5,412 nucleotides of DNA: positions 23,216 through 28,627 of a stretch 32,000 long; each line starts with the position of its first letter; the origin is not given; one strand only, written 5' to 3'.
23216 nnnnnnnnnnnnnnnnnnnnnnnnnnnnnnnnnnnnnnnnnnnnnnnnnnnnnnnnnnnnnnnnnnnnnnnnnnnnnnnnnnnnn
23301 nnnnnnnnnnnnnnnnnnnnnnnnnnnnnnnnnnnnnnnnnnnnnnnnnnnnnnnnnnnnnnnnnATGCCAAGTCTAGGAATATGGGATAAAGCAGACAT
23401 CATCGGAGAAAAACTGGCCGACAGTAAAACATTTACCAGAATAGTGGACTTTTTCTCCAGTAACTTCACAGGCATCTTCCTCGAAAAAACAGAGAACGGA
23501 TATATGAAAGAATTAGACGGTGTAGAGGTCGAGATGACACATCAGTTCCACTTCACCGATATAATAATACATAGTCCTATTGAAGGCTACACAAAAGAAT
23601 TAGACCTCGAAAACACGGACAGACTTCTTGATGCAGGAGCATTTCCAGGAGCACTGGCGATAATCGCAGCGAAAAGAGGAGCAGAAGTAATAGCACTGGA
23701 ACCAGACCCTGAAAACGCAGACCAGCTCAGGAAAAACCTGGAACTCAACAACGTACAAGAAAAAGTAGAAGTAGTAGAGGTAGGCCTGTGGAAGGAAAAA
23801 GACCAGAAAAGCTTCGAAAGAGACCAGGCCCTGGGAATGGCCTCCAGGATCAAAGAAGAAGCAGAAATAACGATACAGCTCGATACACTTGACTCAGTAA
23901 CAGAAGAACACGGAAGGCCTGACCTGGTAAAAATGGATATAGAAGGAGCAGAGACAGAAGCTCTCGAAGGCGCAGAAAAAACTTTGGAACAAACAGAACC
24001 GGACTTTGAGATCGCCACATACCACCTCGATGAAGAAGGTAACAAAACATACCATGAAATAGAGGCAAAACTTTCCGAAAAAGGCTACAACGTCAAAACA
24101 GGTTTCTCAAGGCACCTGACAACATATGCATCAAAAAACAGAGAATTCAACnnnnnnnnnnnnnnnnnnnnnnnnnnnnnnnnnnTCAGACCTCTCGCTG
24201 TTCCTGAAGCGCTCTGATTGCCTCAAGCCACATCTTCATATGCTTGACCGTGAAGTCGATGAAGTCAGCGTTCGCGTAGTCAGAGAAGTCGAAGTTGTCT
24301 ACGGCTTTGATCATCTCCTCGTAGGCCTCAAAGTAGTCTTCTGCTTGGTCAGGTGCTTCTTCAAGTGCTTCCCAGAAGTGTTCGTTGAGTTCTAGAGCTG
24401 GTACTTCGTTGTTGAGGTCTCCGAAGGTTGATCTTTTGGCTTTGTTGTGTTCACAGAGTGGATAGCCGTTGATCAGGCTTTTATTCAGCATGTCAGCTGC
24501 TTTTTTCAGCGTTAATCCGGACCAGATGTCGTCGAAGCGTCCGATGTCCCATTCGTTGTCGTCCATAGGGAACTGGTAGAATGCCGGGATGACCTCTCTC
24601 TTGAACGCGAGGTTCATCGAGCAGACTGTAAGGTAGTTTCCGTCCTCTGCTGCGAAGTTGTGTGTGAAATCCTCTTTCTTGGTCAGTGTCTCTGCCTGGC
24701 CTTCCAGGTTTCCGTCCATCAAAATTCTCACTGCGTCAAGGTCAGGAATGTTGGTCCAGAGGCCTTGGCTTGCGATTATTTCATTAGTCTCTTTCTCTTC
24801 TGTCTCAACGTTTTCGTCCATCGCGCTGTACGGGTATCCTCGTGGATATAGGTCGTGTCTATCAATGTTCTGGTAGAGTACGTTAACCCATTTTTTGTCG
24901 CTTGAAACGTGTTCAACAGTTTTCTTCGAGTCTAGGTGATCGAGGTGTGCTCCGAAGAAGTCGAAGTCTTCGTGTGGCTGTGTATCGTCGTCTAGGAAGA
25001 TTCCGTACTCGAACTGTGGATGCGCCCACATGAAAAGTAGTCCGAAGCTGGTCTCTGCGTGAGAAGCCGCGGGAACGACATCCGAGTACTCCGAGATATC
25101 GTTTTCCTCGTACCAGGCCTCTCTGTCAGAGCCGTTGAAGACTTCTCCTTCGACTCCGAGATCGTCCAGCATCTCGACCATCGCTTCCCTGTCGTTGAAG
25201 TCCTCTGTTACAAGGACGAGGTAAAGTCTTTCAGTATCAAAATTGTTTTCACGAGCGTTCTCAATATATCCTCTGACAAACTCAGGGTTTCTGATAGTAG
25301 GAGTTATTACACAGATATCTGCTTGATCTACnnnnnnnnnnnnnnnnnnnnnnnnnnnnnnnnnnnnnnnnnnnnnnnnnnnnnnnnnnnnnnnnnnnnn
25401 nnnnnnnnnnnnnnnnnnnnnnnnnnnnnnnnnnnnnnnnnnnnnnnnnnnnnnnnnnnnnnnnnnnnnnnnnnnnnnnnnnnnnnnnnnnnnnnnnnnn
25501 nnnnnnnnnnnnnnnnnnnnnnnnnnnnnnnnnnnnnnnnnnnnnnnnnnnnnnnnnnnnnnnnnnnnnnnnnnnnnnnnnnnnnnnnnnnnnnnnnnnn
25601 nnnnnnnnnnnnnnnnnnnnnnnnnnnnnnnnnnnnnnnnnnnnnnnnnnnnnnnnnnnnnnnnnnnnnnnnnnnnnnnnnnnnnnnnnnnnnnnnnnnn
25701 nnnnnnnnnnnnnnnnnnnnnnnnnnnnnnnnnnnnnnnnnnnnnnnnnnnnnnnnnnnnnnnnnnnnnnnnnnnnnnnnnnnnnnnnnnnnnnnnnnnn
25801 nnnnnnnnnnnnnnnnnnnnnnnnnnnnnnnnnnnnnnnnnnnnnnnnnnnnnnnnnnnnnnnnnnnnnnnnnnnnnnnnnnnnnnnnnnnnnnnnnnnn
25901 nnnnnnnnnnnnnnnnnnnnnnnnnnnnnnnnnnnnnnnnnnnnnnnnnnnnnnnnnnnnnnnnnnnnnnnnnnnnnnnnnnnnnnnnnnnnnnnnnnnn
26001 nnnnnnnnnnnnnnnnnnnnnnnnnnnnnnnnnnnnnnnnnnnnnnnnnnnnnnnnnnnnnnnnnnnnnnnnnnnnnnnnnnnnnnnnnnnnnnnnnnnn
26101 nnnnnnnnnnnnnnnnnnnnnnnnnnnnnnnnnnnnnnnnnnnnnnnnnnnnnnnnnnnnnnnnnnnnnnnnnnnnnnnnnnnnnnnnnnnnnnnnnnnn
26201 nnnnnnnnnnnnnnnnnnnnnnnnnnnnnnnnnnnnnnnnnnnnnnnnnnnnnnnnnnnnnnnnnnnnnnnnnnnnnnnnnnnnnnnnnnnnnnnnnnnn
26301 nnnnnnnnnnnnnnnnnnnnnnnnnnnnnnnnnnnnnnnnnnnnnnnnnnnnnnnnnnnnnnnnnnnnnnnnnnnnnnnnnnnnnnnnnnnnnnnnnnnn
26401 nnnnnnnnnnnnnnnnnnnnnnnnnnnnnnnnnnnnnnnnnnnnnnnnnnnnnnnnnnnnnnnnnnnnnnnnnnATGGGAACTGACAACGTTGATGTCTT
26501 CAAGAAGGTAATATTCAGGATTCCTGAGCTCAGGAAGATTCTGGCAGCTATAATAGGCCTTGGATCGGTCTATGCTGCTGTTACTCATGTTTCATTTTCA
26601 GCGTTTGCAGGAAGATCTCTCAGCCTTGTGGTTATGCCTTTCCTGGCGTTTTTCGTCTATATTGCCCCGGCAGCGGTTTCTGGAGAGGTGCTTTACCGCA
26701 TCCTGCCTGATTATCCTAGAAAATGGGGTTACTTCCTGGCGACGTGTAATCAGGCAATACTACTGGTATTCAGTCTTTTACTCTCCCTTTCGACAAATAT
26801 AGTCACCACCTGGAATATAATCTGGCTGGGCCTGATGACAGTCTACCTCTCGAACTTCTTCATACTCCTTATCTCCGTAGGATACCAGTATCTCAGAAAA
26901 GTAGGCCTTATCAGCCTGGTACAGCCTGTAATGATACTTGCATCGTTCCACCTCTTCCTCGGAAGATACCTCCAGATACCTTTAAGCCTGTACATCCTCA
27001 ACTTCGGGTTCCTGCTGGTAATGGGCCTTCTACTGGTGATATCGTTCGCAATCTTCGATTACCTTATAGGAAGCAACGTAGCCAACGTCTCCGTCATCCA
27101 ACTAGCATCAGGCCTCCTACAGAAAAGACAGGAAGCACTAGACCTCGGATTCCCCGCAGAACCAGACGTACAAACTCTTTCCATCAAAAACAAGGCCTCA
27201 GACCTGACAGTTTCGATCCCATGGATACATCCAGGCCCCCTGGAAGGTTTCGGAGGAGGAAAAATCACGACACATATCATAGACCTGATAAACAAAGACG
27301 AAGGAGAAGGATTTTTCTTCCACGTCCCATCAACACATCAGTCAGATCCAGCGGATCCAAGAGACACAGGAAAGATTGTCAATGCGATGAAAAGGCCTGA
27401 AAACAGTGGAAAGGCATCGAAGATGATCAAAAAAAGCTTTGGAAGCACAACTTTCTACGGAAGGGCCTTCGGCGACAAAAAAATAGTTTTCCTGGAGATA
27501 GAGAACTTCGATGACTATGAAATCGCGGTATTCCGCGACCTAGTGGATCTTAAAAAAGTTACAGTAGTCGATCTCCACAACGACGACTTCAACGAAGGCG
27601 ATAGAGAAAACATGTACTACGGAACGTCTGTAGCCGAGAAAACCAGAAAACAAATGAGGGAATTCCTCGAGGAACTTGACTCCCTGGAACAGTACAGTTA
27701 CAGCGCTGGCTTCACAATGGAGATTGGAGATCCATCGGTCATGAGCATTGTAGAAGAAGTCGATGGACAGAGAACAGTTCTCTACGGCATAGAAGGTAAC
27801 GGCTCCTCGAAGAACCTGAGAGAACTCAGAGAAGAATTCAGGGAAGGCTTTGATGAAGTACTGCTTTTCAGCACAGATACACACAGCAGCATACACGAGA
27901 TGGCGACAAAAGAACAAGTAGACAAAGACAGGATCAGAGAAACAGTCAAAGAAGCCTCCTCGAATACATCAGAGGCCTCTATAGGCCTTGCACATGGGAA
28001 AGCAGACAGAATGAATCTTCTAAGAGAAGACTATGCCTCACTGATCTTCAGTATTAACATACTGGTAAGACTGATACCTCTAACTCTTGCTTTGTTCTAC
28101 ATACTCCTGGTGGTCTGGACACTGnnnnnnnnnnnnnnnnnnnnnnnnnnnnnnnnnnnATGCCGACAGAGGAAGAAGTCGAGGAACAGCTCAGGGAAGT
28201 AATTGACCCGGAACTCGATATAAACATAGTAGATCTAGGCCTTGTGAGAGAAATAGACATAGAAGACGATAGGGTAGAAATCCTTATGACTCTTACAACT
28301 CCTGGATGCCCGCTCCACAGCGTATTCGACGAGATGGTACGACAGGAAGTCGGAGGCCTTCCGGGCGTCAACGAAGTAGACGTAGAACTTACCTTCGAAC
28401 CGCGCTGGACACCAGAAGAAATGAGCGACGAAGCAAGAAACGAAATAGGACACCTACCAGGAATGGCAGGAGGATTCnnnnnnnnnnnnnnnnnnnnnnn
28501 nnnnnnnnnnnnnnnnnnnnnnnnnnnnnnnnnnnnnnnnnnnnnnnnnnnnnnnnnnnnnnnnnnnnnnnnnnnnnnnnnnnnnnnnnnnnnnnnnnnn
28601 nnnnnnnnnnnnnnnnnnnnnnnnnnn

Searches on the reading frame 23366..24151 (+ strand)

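Call 85: search_protein_families(library=pfam, proteins=[window:23366-24151:+], max_evalue=0.001)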
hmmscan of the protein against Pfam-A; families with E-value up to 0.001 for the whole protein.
window:23366-24151:+ (262 aa): 4 families
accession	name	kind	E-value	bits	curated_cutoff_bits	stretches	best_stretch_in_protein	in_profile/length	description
PF05050.19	Methyltransf_21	-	2.2e-23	83.7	22.7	1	89-242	1-172/173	Methyltransferase FkbM domain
PF02475.24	TRM5-TYW2_MTfase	-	0.00013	22.5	28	1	86-139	39-94/164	TRM5/TYW2 methyltransferase domain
PF02353.26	CMAS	-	0.00022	21.1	27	1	76-166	55-144/273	Mycolic acid cyclopropane synthetase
PF06325.19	PrmA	-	0.00025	21.1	22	1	82-138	160-217/296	Ribosomal protein L11 methyltransferase (PrmA)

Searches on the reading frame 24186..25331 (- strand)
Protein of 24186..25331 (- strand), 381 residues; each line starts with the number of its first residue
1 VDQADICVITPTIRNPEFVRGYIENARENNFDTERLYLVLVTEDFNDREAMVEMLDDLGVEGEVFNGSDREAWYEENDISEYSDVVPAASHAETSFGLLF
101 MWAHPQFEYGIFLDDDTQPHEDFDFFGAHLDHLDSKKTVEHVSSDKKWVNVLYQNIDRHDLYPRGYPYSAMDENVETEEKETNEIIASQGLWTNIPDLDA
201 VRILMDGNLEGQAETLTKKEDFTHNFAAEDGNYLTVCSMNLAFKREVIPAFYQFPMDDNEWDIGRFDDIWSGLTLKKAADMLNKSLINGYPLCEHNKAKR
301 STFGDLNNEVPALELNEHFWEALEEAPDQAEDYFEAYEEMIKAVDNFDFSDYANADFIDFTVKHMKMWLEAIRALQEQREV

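Call 85: search_protein_families(library=pfam, proteins=[window:24186-25331:-], max_evalue=0.001)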
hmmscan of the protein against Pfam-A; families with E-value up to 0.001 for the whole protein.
window:24186-25331:- (381 aa): 1 family
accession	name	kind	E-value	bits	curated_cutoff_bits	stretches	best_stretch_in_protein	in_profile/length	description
PF03214.19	RGP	-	1.5e-16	60.9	23.8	1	94-372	80-337/342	Reversibly glycosylated polypeptide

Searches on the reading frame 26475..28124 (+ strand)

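Call 85: search_protein_families(library=pfam, proteins=[window:26475-28124:+], max_evalue=0.001)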
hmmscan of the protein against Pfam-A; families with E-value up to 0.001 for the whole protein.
window:26475-28124:+ (550 aa): 1 family
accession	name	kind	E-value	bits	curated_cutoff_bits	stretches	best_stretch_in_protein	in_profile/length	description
PF09843.14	DUF2070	-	8.8e-68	229.4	30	1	9-547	4-559/561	Predicted membrane protein (DUF2070)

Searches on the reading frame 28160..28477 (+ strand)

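Call 85: search_protein_families(library=pfam, proteins=[window:28160-28477:+], max_evalue=0.001)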
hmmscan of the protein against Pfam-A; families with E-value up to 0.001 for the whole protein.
window:28160-28477:+ (106 aa): 1 family
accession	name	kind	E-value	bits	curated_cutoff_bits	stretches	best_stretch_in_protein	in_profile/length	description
PF01883.24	FeS_assembly_P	-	2.8e-23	82.4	23.5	1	4-75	1-73/73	Iron-sulfur cluster assembly protein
